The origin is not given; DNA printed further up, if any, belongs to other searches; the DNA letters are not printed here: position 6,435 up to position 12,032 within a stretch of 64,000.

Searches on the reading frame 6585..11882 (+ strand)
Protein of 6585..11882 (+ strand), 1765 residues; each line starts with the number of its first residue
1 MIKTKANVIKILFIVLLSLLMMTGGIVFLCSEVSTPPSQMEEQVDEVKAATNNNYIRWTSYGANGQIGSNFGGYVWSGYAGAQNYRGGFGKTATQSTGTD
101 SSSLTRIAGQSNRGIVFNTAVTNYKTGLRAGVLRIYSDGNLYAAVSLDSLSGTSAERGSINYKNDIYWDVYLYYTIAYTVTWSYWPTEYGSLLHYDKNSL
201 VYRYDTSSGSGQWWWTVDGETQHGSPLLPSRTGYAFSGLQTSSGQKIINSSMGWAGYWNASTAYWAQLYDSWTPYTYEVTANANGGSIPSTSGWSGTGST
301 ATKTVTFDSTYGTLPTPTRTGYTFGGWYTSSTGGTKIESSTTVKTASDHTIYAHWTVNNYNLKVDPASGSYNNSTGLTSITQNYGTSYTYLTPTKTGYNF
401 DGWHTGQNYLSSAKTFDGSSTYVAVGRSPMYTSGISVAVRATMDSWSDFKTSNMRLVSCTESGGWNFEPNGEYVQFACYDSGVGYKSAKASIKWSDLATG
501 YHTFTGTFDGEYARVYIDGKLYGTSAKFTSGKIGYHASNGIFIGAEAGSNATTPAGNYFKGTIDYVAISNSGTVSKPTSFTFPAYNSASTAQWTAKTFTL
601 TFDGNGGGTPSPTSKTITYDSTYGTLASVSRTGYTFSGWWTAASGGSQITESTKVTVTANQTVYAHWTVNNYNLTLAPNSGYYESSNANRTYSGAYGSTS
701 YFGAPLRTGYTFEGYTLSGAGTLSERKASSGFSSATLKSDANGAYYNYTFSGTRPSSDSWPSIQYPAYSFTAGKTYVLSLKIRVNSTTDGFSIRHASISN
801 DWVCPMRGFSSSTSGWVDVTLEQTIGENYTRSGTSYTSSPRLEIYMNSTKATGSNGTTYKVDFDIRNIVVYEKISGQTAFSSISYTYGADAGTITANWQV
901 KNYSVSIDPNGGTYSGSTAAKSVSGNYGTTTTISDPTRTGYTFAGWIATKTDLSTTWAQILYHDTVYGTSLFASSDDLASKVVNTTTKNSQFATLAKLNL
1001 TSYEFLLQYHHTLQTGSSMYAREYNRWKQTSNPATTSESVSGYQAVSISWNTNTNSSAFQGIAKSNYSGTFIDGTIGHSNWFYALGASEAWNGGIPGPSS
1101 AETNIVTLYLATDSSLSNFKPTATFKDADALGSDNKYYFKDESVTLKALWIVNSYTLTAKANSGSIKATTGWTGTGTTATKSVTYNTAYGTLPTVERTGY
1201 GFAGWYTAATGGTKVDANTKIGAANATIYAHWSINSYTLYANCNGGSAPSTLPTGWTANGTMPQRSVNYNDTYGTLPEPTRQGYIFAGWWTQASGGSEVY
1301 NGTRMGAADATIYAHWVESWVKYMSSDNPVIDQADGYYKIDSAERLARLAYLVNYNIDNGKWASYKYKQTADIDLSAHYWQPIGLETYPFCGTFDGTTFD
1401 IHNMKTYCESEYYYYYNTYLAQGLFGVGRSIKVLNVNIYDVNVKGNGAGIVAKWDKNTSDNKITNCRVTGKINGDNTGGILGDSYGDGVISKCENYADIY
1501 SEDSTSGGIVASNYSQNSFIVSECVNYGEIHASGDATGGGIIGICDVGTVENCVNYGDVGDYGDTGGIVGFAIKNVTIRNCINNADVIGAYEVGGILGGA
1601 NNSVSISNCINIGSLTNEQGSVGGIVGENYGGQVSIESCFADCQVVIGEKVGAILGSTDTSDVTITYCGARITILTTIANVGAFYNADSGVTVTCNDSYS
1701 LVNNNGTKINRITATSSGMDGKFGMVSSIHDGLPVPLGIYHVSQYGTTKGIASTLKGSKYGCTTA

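Call 9: search_protein_families(library=pfam, proteins=[window:6585-11882:+])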
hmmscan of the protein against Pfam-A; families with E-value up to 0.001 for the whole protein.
window:6585-11882:+ (1765 aa): 1 family
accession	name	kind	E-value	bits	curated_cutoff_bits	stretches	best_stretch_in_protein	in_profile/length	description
PF09479.16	Flg_new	-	3.6e-67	222.8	27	6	598-666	1-65/65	Listeria-Bacteroides repeat domain (List_Bact_rpt)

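Call 19: find_homologous_proteins(query=window:6585-11882:+, max_evalue=1e-20)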
Query window:6585-11882:+ (1765 aa): 1022 proteins with E <= 1e-20 among 8000 candidates; the best 120 are listed.
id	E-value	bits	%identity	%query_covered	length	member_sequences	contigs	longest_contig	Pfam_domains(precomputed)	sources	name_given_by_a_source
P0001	0.0e+0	3970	100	100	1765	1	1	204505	PF09479.17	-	-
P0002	0.0e+0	2154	59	100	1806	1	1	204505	PF09479.17,PF07581.18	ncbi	-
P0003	0.0e+0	2087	75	42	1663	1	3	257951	PF09479.17,PF07581.18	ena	-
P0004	0.0e+0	1819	62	49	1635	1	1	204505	PF09479.17,PF07581.18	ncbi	-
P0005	0.0e+0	1752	68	67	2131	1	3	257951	PF09479.17,PF07581.18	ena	-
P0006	0.0e+0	1735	68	67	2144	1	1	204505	PF09479.17,PF07581.18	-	-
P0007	0.0e+0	1701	67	65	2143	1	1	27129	PF09479.17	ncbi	-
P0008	0.0e+0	1597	60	38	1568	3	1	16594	PF09479.17,PF07581.18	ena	-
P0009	0.0e+0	1559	60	38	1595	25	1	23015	PF09479.17,PF07581.18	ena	-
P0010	0.0e+0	1269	60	49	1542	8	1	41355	PF09479.17,PF07581.18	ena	-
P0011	0.0e+0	1268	44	67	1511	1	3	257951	PF09479.17,PF07581.18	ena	-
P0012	0.0e+0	1257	61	49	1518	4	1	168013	PF09479.17,PF07581.18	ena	-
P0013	0.0e+0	1256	61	49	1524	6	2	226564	PF09479.17,PF07581.18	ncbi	-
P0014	0.0e+0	1253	60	49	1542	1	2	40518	PF09479.17,PF07581.18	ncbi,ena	-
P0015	0.0e+0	1245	60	49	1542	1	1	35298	PF09479.17,PF07581.18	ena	-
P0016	0.0e+0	1233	51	67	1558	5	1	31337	PF09479.17,PF07581.18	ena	-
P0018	0.0e+0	1222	43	67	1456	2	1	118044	PF09479.17,PF07581.18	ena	-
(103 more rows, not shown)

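Call 20: find_encoding_contigs(protein=P0002, flank=3000, max_places=3)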
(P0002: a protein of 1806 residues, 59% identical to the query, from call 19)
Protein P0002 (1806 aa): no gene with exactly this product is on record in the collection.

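Call 21: find_encoding_contigs(protein=P0004, flank=3000, max_places=3)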
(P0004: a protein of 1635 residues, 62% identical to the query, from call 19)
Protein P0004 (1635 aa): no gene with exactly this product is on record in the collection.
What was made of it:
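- Tried and rejected: Paralogs P0002 and P0004 of the window's own genome could not be retrieved (calls 20, 21).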

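Call 22: find_encoding_contigs(protein=P0005, flank=3000, max_places=3)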
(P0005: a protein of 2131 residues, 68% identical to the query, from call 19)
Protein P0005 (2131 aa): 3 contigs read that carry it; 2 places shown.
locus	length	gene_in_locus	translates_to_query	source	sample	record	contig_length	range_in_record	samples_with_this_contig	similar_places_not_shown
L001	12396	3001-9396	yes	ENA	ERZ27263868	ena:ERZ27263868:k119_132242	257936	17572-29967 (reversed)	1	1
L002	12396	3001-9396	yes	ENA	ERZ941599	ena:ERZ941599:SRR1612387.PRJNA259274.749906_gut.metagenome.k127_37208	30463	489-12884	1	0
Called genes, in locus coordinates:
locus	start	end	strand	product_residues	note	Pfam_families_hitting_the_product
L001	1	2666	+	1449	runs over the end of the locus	PF09479:Flg_new, PF07581:Glug (faint)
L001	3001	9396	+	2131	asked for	PF07581:Glug (faint), PF09479:Flg_new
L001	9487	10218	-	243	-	PF03009:GDPD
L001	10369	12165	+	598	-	PF00009:GTP_EFTU, PF03144:GTP_EFTU_D2, PF14492:EFG_III (faint), PF00679:EFG_C, PF06421:LepA_C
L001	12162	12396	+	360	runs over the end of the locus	PF04055:Radical_SAM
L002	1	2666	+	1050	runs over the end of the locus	?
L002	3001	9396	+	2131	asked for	PF07581:Glug (faint), PF09479:Flg_new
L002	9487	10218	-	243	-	PF03009:GDPD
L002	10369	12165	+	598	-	PF00009:GTP_EFTU, PF03144:GTP_EFTU_D2, PF14492:EFG_III (faint), PF00679:EFG_C, PF06421:LepA_C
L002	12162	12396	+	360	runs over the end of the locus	PF04055:Radical_SAM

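Call 24: find_encoding_contigs(protein=P0003, flank=4000, max_places=3)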
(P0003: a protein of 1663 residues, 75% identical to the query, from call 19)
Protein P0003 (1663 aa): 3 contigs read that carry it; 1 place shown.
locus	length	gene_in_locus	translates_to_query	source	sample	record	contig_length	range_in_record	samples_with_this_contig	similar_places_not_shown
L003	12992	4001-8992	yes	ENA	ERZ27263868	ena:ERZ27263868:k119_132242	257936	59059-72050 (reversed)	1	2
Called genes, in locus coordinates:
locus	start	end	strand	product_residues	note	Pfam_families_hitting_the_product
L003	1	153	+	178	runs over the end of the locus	PF00227:Proteasome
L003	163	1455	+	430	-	PF00004:AAA (faint), PF07728:AAA_5 (faint), PF07724:AAA_2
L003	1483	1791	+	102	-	PF00085:Thioredoxin, PF14595:Thioredoxin_9 (weak), PF13098:Thioredoxin_2, PF13905:Thioredoxin_8 (faint)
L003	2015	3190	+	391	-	PF00266:Aminotran_5, PF01212:Beta_elim_lyase (weak)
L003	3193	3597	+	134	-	PF01592:NifU_N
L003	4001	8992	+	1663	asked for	PF09479:Flg_new, PF07581:Glug (faint)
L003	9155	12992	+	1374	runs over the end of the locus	-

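Call 25: find_encoding_contigs(protein=P0007, flank=4000, max_places=3)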
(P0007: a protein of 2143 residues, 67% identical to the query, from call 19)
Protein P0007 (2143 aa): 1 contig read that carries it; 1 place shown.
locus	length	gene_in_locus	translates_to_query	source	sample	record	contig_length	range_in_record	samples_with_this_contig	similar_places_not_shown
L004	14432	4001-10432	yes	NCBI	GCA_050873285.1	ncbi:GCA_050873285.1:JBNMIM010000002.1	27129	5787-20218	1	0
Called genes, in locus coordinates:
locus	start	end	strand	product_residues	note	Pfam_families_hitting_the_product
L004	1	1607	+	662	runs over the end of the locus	PF02534:T4SS-DNA_transf, PF10412:TrwB_AAD_bind, PF12696:TraG-D_C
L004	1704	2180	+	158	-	-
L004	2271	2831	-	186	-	-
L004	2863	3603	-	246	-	-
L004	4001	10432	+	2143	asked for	PF09479:Flg_new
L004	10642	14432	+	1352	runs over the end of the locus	-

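Call 26: find_encoding_contigs(protein=P0013, flank=4000, max_places=4)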
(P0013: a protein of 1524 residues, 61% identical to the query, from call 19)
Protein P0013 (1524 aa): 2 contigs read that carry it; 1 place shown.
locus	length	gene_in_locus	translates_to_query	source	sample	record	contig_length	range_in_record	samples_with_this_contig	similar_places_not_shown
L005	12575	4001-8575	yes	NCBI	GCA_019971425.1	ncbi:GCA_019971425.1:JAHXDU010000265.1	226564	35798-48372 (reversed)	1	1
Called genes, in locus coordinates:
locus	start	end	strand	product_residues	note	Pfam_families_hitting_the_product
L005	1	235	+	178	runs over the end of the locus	PF00227:Proteasome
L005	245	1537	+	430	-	PF00004:AAA (faint), PF07728:AAA_5 (faint), PF07724:AAA_2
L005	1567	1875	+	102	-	PF00085:Thioredoxin, PF14595:Thioredoxin_9 (weak), PF13098:Thioredoxin_2, PF13905:Thioredoxin_8 (faint)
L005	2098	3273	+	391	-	PF00266:Aminotran_5, PF01212:Beta_elim_lyase (weak)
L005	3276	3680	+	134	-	PF01592:NifU_N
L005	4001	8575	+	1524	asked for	PF07581:Glug (faint), PF09479:Flg_new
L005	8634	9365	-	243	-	PF03009:GDPD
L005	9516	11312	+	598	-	PF00009:GTP_EFTU, PF03144:GTP_EFTU_D2, PF14492:EFG_III (faint), PF00679:EFG_C, PF06421:LepA_C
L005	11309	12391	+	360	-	PF04055:Radical_SAM, PF06969:HemN_C (weak)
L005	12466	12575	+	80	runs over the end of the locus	PF04297:UPF0122, PF08281:Sigma70_r4_2 (weak), PF04545:Sigma70_r4 (weak)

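Call 35: find_related_loci(query=A2, collection=genome_contigs, flank=10000)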
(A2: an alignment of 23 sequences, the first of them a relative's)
Query A2 (1765 aa) in genome_contigs; peptide patterns used: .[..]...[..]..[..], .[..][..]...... (x = any residue, [..] = any of these).
86 stretches matched a pattern; 51 encode a relative of the query (tblastn E <= 1e-3); 49 distinct loci.
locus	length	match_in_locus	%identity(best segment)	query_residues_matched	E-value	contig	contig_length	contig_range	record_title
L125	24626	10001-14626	59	1-1765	0e+0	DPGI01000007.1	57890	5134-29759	MAG TPA_asm: Clostridiales bacterium isolate UBA11517 contig_2853, whole genome shotgun sequence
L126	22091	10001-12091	39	216-1695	3e-68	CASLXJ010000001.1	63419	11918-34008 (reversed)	MAG: uncultured bacterium isolate 8-6_110307.18_1677752973 genome assembly, contig: NODE_131_length_63419_cov_4.492441,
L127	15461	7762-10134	38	220-1695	4e-63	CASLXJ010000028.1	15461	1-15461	MAG: uncultured bacterium isolate 8-6_110307.18_1677752973 genome assembly, contig: NODE_1001_length_15461_cov_5.239842,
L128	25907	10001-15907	59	298-1316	5e-51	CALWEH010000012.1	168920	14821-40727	MAG: uncultured Clostridia bacterium isolate E14__bin63 genome assembly, contig: E14__k127_1976075, whole genome shotgun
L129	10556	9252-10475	53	216-1321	6e-49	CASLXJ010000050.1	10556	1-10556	MAG: uncultured bacterium isolate 8-6_110307.18_1677752973 genome assembly, contig: NODE_1509_length_10556_cov_4.872203,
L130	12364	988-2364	57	216-1404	5e-46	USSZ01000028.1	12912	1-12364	uncultured Clostridiales bacterium isolate UMGS2054 genome assembly, contig: NODE_529_length_12912_cov_3.766120, whole g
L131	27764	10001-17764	34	215-1300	2e-46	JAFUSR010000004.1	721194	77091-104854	MAG: Clostridia bacterium isolate RGIG4790 Roe_deer_Reticulum-3__c188924, whole genome shotgun sequence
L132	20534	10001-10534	53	220-1322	3e-42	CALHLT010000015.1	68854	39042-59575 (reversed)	MAG TPA_asm: uncultured Firmicutes bacterium isolate ERR414304_bin.18_CONCOCT_v1.1_MAG genome assembly, contig: ERZ13043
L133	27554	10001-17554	32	220-1332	1e-42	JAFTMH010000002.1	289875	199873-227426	MAG: Clostridia bacterium isolate RGIG3948 Roe_deer_Cecum-3__c1147, whole genome shotgun sequence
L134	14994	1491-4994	29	216-1396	1e-39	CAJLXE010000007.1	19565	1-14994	MAG TPA_asm: uncultured Clostridia bacterium isolate ERR321620-bin.37 genome assembly, contig: NODE_1953_length_19565_co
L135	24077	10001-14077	58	216-1316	3e-36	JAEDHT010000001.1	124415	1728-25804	MAG: Clostridiaceae bacterium isolate MAG143 NODE_43_length_124415_cov_21.427581, whole genome shotgun sequence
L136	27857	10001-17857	27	194-1335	5e-35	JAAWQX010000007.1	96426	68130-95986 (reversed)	MAG: Oscillospiraceae bacterium isolate ABMPRH_187_1 SL341403_scaffold_448, whole genome shotgun sequence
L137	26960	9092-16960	62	226-1512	7e-33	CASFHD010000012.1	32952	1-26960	uncultured Christensenella sp. isolate A30_L1_343343_idba_bin.73 genome assembly, contig: A30_L1_343343_idba_bin.73.fa_s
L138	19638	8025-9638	29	216-1373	8e-32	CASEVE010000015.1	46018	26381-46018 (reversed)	uncultured Olsenella sp. isolate T11_L1_319319_idba_bin.2 genome assembly, contig: T11_L1_319319_idba_bin.2.fa_scaffold_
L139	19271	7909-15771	64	174-1640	4e-31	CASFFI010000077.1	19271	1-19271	uncultured Christensenella sp. isolate Batch4_idba_bin.1162 genome assembly, contig: Batch4_idba_bin.1162.fa_k87_3430892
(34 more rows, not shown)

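Call 45: find_encoding_contigs(protein=P0011, flank=3000, max_places=4)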
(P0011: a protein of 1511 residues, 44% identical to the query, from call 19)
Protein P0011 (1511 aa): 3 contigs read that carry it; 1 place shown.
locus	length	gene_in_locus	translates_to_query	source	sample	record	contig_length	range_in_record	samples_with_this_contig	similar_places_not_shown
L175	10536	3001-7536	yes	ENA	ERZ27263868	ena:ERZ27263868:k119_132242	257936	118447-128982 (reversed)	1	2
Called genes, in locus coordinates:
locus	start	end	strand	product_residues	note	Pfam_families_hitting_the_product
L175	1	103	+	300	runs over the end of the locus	PF03462:PCRF, PF00472:RF-1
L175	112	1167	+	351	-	PF00814:TsaD, PF02543:Carbam_trans_N (weak), PF22521:HypF_C_2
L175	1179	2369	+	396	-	PF01136:Peptidase_U32, PF16325:Peptidase_U32_C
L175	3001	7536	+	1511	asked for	PF07581:Glug (faint), PF09479:Flg_new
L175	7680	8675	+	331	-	PF01628:HrcA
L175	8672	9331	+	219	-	PF01025:GrpE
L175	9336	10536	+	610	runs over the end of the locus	PF00012:HSP70, PF06723:MreB_Mbl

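Call 46: find_encoding_contigs(protein=P0009, flank=3000, max_places=6)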
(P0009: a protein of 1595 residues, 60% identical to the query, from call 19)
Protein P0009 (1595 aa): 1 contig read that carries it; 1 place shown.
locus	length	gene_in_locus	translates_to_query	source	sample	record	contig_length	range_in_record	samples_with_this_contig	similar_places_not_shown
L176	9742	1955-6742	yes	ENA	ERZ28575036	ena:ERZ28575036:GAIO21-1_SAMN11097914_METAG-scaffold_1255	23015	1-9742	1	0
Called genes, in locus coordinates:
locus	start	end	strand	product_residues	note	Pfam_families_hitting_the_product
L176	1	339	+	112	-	?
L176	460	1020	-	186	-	-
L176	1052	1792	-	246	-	-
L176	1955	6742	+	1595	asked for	PF09479:Flg_new, PF07581:Glug (faint)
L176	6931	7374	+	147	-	PF00572:Ribosomal_L13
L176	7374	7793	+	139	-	PF00380:Ribosomal_S9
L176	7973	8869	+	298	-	PF00890:FAD_binding_2 (weak), PF01266:DAO (weak), PF03486:HI0933_like (weak), PF07992:Pyr_redox_2, PF12831:FAD_oxidored, PF13450:NAD_binding_8 (weak), PF13738:Pyr_redox_3, PF00070:Pyr_redox (weak)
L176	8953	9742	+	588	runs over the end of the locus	PF01807:Zn_ribbon_DnaG, PF08275:DNAG_N, PF01751:Toprim, PF13155:Toprim_2, PF13362:Toprim_3, PF13662:Toprim_4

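Call 47: find_encoding_contigs(protein=P0016, flank=3000, max_places=6)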
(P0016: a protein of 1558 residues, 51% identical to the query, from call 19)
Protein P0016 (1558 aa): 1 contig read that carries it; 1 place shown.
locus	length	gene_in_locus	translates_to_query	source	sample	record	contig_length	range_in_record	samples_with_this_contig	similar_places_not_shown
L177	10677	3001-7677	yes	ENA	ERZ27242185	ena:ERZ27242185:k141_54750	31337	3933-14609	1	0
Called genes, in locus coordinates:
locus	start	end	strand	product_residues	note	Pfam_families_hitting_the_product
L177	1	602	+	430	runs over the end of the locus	PF00004:AAA (faint), PF07728:AAA_5 (faint), PF07724:AAA_2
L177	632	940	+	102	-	PF00085:Thioredoxin, PF14595:Thioredoxin_9 (weak), PF13098:Thioredoxin_2, PF13905:Thioredoxin_8 (faint)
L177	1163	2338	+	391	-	PF00266:Aminotran_5, PF01212:Beta_elim_lyase (weak)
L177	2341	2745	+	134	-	PF01592:NifU_N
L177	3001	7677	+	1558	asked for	PF07581:Glug (faint), PF09479:Flg_new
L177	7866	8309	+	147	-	PF00572:Ribosomal_L13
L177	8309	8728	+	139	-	PF00380:Ribosomal_S9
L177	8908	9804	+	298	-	PF00890:FAD_binding_2 (weak), PF01266:DAO (weak), PF03486:HI0933_like (weak), PF07992:Pyr_redox_2, PF12831:FAD_oxidored, PF13450:NAD_binding_8 (weak), PF13738:Pyr_redox_3, PF00070:Pyr_redox (weak)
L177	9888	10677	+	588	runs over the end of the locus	PF01807:Zn_ribbon_DnaG, PF08275:DNAG_N, PF01751:Toprim, PF13155:Toprim_2, PF13362:Toprim_3, PF13662:Toprim_4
